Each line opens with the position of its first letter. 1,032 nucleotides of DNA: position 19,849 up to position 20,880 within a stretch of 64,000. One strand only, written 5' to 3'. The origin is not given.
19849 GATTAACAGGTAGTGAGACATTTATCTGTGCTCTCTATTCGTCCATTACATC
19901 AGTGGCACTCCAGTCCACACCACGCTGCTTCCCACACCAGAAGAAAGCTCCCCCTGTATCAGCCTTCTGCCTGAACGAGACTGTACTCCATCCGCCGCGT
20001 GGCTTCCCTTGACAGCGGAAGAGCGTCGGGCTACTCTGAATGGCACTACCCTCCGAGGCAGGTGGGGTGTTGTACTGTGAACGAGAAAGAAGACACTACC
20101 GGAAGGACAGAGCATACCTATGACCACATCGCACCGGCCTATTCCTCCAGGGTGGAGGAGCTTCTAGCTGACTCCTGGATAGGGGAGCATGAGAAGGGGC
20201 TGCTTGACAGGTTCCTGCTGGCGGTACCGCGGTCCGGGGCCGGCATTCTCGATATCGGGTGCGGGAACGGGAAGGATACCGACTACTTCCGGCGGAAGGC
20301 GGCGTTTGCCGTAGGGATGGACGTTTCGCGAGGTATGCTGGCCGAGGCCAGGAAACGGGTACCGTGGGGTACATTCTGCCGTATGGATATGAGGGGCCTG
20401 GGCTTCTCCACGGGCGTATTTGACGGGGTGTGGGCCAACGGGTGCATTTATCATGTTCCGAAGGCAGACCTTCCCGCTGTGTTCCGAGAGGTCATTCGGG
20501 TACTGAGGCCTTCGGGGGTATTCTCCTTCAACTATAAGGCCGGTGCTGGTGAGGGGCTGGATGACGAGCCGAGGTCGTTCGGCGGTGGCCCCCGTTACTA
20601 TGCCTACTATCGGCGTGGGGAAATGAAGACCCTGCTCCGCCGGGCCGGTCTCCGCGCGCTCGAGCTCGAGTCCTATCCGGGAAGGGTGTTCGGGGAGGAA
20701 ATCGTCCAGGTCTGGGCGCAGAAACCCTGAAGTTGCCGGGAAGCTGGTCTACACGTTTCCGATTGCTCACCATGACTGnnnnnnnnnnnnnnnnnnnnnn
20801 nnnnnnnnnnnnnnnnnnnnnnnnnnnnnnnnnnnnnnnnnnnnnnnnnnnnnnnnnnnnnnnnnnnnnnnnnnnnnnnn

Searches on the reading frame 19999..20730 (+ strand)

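Call 68: search_protein_families(library=pfam, proteins=[window:19999-20730:+], max_evalue=0.00001)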
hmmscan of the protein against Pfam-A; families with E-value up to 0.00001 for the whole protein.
window:19999-20730:+ (243 aa): 5 families
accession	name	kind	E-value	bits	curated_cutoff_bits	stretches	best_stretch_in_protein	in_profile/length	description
PF13649.12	Methyltransf_25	-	4.7e-21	75.7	27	1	83-173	1-97/97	Methyltransferase domain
PF08241.18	Methyltransf_11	-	2.6e-19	70.1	21.2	1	84-176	1-94/95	Methyltransferase domain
PF13489.12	Methyltransf_23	-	5.7e-13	49.4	27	1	71-222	15-163/164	Methyltransferase domain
PF08242.18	Methyltransf_12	-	2.3e-11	44.7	30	1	84-175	1-98/98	Methyltransferase domain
PF13847.12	Methyltransf_31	-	1.9e-10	41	27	1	79-180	3-112/145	Methyltransferase domain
